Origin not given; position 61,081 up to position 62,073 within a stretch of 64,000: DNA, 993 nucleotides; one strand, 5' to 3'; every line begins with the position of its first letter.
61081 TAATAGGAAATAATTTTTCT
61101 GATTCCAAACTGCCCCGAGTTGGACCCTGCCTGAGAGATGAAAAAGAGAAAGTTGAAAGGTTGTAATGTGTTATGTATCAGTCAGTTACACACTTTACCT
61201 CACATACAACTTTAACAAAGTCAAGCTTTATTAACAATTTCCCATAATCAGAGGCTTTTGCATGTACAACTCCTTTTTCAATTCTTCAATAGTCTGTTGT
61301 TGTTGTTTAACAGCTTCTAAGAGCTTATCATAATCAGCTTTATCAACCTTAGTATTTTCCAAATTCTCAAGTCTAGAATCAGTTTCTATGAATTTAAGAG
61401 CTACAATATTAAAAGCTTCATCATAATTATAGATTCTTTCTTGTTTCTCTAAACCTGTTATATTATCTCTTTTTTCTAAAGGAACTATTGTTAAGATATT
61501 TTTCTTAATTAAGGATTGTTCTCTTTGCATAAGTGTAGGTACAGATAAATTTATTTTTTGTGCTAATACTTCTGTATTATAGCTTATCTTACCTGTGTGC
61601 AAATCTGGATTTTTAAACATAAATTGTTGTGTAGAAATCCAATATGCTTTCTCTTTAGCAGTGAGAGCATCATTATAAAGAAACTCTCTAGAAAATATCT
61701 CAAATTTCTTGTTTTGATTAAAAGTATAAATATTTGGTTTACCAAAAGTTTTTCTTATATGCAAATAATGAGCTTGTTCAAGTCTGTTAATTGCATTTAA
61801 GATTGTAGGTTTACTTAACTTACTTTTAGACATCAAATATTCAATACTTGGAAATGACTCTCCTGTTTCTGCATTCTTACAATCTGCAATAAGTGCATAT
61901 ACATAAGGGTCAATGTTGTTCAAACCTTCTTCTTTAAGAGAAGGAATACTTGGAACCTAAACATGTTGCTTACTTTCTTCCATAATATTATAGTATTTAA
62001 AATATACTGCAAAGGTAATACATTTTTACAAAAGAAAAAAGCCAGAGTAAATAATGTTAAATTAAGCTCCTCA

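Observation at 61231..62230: Iteron-like direct repeats immediately upstream of a winged-HTH Rep-like gene: candidate origin or autoregulatory operator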

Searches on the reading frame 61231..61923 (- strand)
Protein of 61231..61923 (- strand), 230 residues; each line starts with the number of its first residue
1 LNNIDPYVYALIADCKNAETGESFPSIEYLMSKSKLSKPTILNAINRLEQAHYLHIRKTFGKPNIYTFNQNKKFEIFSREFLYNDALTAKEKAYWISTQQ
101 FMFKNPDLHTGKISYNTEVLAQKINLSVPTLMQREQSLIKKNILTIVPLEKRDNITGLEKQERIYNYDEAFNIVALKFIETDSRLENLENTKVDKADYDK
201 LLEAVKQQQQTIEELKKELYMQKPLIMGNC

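Call 11: search_protein_families(library=pfam, proteins=[window:61231-61923:-], max_evalue=0.1)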
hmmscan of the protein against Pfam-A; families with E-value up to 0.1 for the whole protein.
window:61231-61923:- (230 aa): 10 families
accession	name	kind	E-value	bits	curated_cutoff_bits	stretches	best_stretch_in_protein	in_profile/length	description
PF13730.12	HTH_36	-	1.3e-12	47.8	25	1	8-54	10-55/55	Helix-turn-helix domain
PF21984.2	DnaD_N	-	3.6e-07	30.7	27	1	16-66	27-77/101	DnaD N-terminal domain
PF13412.12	HTH_24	-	7.9e-05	22.6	21.9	0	120-144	23-47/48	Winged helix-turn-helix DNA-binding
PF00392.27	GntR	-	0.00026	21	27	1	19-58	19-58/64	Bacterial regulatory proteins, gntR family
PF07106.19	TBPIP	-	0.00034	20.9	22.8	1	33-69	27-62/62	TBPIP/Hop2 winged helix domain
PF04780.17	DUF629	-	0.013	14.6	23.1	1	127-212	315-399/465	Protein of unknown function (DUF629)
PF01047.28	MarR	-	0.014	15.7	24.6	0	29-53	22-46/59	MarR family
PF18121.7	TFA2_Winged_2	-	0.029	14.5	26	0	37-66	26-57/60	TFA2 Winged helix domain 2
PF14502.12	HTH_41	-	0.064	13.1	25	0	20-51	2-33/48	Helix-turn-helix domain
PF15097.11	Ig_J_chain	-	0.079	13.3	27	0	129-157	23-51/134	Immunoglobulin J chain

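Call 12: search_protein_families(library=phrogs, proteins=[window:61231-61923:-], max_evalue=0.01)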
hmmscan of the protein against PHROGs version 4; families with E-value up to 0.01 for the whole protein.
window:61231-61923:- (230 aa): 8 families
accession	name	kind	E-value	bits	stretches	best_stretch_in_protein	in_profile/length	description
phrog_678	-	DNA, RNA and nucleotide metabolism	2.4e-07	31.6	1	22-73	83-130/346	replication initiation O-like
phrog_186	-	DNA, RNA and nucleotide metabolism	6.1e-07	30.4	1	16-62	55-100/308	DnaD-like helicase loader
phrog_391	-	DNA, RNA and nucleotide metabolism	1.3e-06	29.3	1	8-75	22-95/298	replication initiation O-like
phrog_270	-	DNA, RNA and nucleotide metabolism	1.4e-05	25.6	1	8-74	52-121/383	replication initiation protein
phrog_1032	-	DNA, RNA and nucleotide metabolism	0.0022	19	1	19-51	32-64/281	replication initiation protein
phrog_7498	-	DNA, RNA and nucleotide metabolism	0.0031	17.7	1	26-92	58-123/296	DnaD-like helicase loader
phrog_428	-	DNA, RNA and nucleotide metabolism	0.0056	16.9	1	16-80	119-187/455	replication initiation protein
phrog_8540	-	DNA, RNA and nucleotide metabolism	0.0057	17.9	1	8-51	22-64/196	replication initiation O-like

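Call 16: find_homologous_proteins(query=window:61231-61923:-, max_evalue=0.001)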
Query window:61231-61923:- (230 aa): 6 proteins with E <= 0.001 among 224 candidates.
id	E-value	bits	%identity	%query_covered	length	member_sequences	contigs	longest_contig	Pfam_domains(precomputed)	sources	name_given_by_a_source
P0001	3.4e-143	493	98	100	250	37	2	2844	PF13730.13,PF21984.3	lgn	-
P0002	2.5e-79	284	60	98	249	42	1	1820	PF13412.13,PF13730.13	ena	-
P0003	8.1e-50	188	51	81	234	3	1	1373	PF13730.13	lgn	-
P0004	8.4e-46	174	48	93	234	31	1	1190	PF13730.13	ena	-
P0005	3.2e-45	173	45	93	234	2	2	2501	PF13730.13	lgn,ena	-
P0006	1.7e-25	108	56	44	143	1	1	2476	PF13730.13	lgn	-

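Call 17: find_related_loci(query=window:61231-61923:-, collection=viral_contigs, flank=5000)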
Query window:61231-61923:- (230 aa) in viral_contigs; peptide patterns used: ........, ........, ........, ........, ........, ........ (x = any residue, [..] = any of these).
12 stretches matched a pattern, but none encodes a relative of the query by tblastn (E <= 1e-3).

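Call 20: find_encoding_contigs(protein=P0001, flank=5000, max_places=6)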
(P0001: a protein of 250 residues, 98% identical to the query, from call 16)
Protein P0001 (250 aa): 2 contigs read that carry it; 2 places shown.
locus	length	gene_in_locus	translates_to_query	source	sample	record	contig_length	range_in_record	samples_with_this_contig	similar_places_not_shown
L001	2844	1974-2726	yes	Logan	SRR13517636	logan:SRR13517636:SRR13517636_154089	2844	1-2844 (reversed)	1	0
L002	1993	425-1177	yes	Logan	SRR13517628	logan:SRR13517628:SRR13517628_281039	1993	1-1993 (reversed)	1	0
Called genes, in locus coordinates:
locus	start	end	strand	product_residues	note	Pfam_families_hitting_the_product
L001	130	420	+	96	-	-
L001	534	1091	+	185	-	-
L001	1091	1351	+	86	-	-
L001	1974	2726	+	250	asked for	PF13730:HTH_36, PF21984:DnaD_N (faint)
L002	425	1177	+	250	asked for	PF13730:HTH_36, PF21984:DnaD_N (faint)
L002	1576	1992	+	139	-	?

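Call 21: find_encoding_contigs(protein=P0002, flank=5000, max_places=6)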
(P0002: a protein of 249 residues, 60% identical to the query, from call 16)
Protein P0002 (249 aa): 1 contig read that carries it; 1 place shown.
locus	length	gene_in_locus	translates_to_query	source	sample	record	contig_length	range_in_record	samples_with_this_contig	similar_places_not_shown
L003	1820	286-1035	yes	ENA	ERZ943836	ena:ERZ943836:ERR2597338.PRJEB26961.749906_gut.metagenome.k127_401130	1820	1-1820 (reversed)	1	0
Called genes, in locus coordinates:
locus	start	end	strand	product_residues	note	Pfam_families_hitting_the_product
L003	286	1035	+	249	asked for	PF13730:HTH_36, PF13412:HTH_24 (faint)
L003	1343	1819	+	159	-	?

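Call 27: find_encoding_contigs(protein=P0003, flank=5000)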
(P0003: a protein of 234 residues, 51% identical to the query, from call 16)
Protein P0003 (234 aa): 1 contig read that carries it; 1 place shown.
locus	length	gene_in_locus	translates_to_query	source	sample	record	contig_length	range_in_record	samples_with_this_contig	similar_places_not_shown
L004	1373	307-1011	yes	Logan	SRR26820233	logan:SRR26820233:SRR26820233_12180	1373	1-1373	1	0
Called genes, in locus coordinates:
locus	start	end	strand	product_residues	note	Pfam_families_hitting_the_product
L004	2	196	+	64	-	?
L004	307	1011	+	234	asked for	PF13730:HTH_36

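Call 28: find_encoding_contigs(protein=P0004, flank=5000)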
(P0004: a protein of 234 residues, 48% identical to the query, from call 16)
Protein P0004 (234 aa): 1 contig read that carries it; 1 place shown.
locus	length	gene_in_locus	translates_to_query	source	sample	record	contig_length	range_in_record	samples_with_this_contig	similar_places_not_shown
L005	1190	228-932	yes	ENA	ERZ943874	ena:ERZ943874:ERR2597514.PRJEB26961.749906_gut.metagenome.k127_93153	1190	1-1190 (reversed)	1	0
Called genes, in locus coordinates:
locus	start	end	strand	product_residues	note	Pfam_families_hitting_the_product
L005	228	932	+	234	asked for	PF13730:HTH_36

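Call 29: find_encoding_contigs(protein=P0005, flank=5000)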
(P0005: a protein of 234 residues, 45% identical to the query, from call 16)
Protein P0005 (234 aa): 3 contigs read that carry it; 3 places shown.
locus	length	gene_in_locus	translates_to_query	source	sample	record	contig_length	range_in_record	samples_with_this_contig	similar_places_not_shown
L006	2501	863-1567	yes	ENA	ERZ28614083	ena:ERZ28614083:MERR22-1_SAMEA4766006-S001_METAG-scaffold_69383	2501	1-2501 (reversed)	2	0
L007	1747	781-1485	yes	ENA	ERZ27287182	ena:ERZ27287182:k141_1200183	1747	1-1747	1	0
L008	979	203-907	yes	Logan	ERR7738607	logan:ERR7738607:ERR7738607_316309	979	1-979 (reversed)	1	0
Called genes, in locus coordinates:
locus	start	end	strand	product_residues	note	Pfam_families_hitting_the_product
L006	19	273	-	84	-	-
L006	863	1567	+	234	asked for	PF13730:HTH_36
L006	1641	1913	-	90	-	-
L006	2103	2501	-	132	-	?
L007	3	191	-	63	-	?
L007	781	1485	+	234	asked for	PF13730:HTH_36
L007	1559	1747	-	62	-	?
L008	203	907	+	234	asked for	PF13730:HTH_36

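Call 30: find_encoding_contigs(protein=P0006, flank=5000)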
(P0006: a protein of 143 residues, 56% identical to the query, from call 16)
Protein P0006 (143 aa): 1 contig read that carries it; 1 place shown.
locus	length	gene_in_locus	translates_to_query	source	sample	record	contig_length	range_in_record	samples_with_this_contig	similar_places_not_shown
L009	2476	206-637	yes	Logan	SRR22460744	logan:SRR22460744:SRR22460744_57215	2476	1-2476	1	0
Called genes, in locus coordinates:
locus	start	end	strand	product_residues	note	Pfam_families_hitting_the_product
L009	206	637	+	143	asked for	PF13730:HTH_36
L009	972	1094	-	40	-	-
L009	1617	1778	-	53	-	-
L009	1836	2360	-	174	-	-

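Call 47: find_related_loci(query=A2, collection=viral_contigs, flank=10000)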
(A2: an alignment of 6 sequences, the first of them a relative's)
Query A2 (250 aa) in viral_contigs; peptide patterns used: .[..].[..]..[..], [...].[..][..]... (x = any residue, [..] = any of these).
203 stretches matched a pattern; 5 encode a relative of the query (tblastn E <= 1e-3); 5 distinct loci.
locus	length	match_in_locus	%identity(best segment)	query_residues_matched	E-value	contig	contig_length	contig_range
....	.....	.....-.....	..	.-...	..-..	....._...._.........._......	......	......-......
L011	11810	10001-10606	35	4-211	1e-27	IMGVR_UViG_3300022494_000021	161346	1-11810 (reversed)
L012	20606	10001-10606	35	4-211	2e-27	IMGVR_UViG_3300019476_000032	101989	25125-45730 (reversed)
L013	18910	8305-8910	33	4-209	2e-24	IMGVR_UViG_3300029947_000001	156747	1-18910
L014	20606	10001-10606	33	4-209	2e-24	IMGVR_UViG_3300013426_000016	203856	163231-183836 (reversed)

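Call 50: search_protein_representatives(alignment_id=A2)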
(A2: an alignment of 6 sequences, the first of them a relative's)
Query: 6 sequences, 246 profile positions. Proteins with E-value up to 0.001 (for the whole library): 2328; up to 1e-10: 357; up to 1e-30: 100. The best 150 are listed.
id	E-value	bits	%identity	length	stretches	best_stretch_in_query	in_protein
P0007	1.0e-83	296.7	-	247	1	2-229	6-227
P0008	4.8e-82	291.2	-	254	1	2-241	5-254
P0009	7.9e-71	254.5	-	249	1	2-238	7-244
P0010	4.5e-64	232.4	-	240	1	2-237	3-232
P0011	6.9e-63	228.5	-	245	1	2-237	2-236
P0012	2.9e-62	226.5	-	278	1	3-236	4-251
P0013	6.5e-51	189.3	-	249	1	3-212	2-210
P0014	8.8e-47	175.7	-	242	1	2-238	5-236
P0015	1.9e-46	174.7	-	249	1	2-240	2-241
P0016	5.8e-46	173.0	-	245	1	2-235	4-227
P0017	7.4e-46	172.7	-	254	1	3-238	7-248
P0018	1.8e-45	171.4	-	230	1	2-229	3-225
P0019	2.2e-45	171.2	-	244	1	2-231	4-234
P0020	4.7e-45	170.1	-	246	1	3-242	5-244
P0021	3.4e-44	167.3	-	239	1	1-224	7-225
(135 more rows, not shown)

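Call 52: predict_structure(alignment_id=A2)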
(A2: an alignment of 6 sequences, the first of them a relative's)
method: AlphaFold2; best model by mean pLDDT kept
length: 250 residues; sequences in the alignment: 6
mean_pLDDT: 74.1   pTM: 0.64
mean pLDDT of the five models: 74.1, 73.6, 72.0, 69.7, 67.5
residues with pLDDT >= 90: 78; 70-90: 80; 50-70: 59; < 50: 33
segments of 3 or more residues with pLDDT < 50: 1-11, 189-196, 241-250
pLDDT, mean of each block of 10 residues (from residue 1): 36 74 94 90 92 93 96 90 87 77 83 88 64 80 91 90 74 54 64 47 54 65 71 61 38
secondary structure, 60 per line:
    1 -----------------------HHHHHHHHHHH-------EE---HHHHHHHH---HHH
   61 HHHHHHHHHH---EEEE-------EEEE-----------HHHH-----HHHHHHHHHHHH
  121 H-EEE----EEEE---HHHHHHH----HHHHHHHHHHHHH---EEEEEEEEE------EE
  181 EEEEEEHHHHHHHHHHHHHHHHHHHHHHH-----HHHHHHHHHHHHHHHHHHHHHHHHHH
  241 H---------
elements in order: H24-34 H47-54 H58-70 E74-77 E85-88 H100-103 H109-121 E123-125 E130-133 H137-143 H148-160 E164-172 E179-186 H187-209 H215-241

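Call 54: search_solved_structures(query=A2, max_evalue=1)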
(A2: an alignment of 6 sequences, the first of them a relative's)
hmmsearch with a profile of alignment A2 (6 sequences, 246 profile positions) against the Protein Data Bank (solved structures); distinct sequences matched with E-value up to 1: 13.
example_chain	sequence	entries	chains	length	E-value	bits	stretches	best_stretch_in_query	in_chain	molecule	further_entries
4aso_A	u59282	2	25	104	0.0012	21.3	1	20-87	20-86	TUBR FROM BACILLUS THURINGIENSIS PBTOXIS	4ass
3m8e_A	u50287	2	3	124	0.002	20.6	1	20-86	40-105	Putative DNA-binding protein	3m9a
3m8f_A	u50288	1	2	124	0.003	20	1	20-86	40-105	Putative DNA-binding protein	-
9vg2_A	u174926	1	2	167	0.011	18.1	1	42-93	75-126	MarR-family transcriptional regulator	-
8za5_A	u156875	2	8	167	0.012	18.1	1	42-93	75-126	MarR-family transcriptional regulator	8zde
7o97_A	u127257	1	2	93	0.11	14.9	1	183-235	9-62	hypothetical protein UY81_C0065G0003 from Candidatus Giovannonibacteria bacterium converte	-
3neu_A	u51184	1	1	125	0.11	14.9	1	37-78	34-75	Lin1836 protein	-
4ham_A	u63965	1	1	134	0.34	13.3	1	101-163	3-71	Lmo2241 protein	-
2cly_B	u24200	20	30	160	0.36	13.2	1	174-240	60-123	ATP SYNTHASE D CHAIN, MITOCHONDRIAL | ATP synthase subunit d, mitochondrial | ATP synthase peripheral stalk subunit d, mitochondrial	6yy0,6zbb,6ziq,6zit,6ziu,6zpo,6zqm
9vpb_Ad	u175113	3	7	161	0.36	13.2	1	174-240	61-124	ATP synthase peripheral stalk subunit d, mitochondrial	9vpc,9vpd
5ara_U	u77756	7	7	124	0.4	13.1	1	174-237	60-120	ATP SYNTHASE SUBUNIT D, MITOCHONDRIAL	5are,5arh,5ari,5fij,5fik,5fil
9t3p_A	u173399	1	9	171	0.41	13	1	127-196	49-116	DUF3992 domain-containing protein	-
5apt_A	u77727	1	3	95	0.67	12.3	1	197-241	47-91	GENERAL CONTROL PROTEIN GCN4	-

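Call 55: fold_search(model_id=the predicted structure, library=pdb)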
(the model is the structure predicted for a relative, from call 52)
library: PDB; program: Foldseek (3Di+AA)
matches with E <= 10: 1420; with E <= 0.001: 6
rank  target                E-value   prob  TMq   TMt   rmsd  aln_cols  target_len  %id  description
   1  9yzu_C                4.6e-04  1.00  0.39  0.44   6.6       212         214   10  Isoreticular co-crystal 1 with asymmetrical expanded duplex (31mer) containing insert sequence ATGAGTCATA and loaded w (released 2026-02-18)
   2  9nb0_C                6.1e-04  1.00  0.38  0.42   7.2       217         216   10  Isoreticular, Porous co-crystal of Replication Initiator Protein REPE54 and asymmetrical expanded duplex (31mer) conta (released 2026-02-18)
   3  8tip_C                7.6e-04  1.00  0.38  0.43   6.9       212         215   10  Isoreticular, interpenetrating co-crystal of Replication Initiator Protein REPE54 and symmetrical expanded duplex (31m (released 2023-08-02)
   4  7u6k_C                8.5e-04  1.00  0.37  0.42   7.0       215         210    9  Isoreticular, interpenetrating co-crystal of Replication Initiator Protein REPE54 and symmetrical expanded duplex (31m (released 2023-03-29)
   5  7ur0_C                9.0e-04  1.00  0.38  0.43   6.2       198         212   10  Isoreticular, interpenetrating co-crystal of Replication Initiator Protein REPE54 and scaffold-insert duplexes (21mer  (released 2023-04-26)
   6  8tiw_C                9.5e-04  1.00  0.38  0.43   6.9       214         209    9  Isoreticular, interpenetrating co-crystal of Replication Initiator Protein REPE54 and symmetrical expanded duplex (31m (released 2023-08-02)
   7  8ac8_C                1.0e-03  1.00  0.39  0.43   6.1       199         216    9  The nucleoprotein complex of Rep protein with DUE ssDNA (released 2023-09-27)
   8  9yzm_C                1.1e-03  1.00  0.39  0.44   5.8       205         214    8  Isoreticular co-crystal 1 with asymmetrical expanded duplex (31mer) containing insert sequence CTAATTAGGC and loaded w (released 2026-02-18)
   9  8ac8_A                1.1e-03  1.00  0.37  0.41   6.4       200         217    9  The nucleoprotein complex of Rep protein with DUE ssDNA (released 2023-09-27)
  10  9yzl_C                1.2e-03  1.00  0.39  0.44   7.1       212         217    9  Isoreticular co-crystal of Replication Initiator Protein REPE54 and asymmetrical expanded duplex (31mer) containing th (released 2026-02-18)
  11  9yzs_C                1.2e-03  1.00  0.39  0.43   7.3       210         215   10  Isoreticular co-crystal 1 with asymmetrical expanded duplex (31mer) containing insert sequence TAATTAGGCCG and loaded  (released 2026-02-18)
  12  9z1d_C                1.3e-03  1.00  0.37  0.41   6.4       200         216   10  Isoreticular co-crystal 1 with asymmetrical expanded duplex (31mer) containing insert sequence GCTTGATGAG, crystal soa (released 2026-02-18)
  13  7uv6_C                1.4e-03  1.00  0.38  0.43   6.3       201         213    7  Isoreticular, interpenetrating co-crystal of Replication Initiator Protein REPE54 and scaffold duplex (21mer) containi (released 2023-05-03)
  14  9yzn_C                1.4e-03  1.00  0.36  0.39   7.7       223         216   11  Isoreticular co-crystal 1 with asymmetrical expanded duplex (31mer) containing insert sequence TGATGAGCAG and loaded w (released 2026-02-18)
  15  7sgc_C                1.4e-03  1.00  0.37  0.40   7.7       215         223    8  Replication Initiator Protein REPE54 and cognate DNA sequence with terminal five prime phosphates. (released 2021-10-13)
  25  8aan_A                2.2e-03  1.00  0.37  0.39   6.5       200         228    9  The nucleoprotein complex of Rep protein with iteron containing dsDNA and DUE ssDNA. (released 2023-09-27)
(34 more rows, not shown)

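Call 60: find_related_loci(query=A4, collection=metagenome_contigs, flank=5000)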
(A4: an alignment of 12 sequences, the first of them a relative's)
Query A4 (250 aa) in metagenome_contigs; peptide patterns used: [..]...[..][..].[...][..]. (x = any residue, [..] = any of these).
216 stretches matched a pattern; 97 encode a relative of the query (tblastn E <= 1e-3); the best 80 are kept; 80 distinct loci.
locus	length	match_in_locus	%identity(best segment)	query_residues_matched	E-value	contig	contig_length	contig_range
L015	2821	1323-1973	47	6-239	4e-58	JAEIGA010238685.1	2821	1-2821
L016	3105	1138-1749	48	3-210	5e-55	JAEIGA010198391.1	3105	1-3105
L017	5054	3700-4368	43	1-239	1e-50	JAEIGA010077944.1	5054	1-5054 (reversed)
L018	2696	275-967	37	3-235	2e-38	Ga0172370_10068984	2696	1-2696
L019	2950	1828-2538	38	1-239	5e-38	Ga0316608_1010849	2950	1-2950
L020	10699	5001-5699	37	3-233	2e-36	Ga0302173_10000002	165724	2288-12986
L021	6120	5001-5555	38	2-189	4e-33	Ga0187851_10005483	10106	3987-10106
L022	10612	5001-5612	38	5-210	7e-33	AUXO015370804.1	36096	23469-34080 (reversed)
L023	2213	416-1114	36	4-238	7e-33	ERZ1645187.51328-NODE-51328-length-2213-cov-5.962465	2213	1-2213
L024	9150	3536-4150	37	4-211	3e-32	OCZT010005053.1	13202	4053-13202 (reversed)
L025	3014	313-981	36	6-239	2e-31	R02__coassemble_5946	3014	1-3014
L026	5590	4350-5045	35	3-236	3e-31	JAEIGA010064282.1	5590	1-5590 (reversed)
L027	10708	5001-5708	41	6-241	1e-45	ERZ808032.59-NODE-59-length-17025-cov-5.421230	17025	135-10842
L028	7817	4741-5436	34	2-235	6e-31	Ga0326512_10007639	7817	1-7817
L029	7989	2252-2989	34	5-245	1e-30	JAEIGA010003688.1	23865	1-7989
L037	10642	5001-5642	32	6-234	2e-28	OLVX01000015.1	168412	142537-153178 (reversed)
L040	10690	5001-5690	34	6-239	4e-28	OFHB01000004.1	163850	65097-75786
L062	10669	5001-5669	30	4-243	3e-25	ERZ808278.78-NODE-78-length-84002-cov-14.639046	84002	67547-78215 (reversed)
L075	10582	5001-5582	29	28-223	1e-21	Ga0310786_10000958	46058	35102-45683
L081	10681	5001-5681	31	3-246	4e-21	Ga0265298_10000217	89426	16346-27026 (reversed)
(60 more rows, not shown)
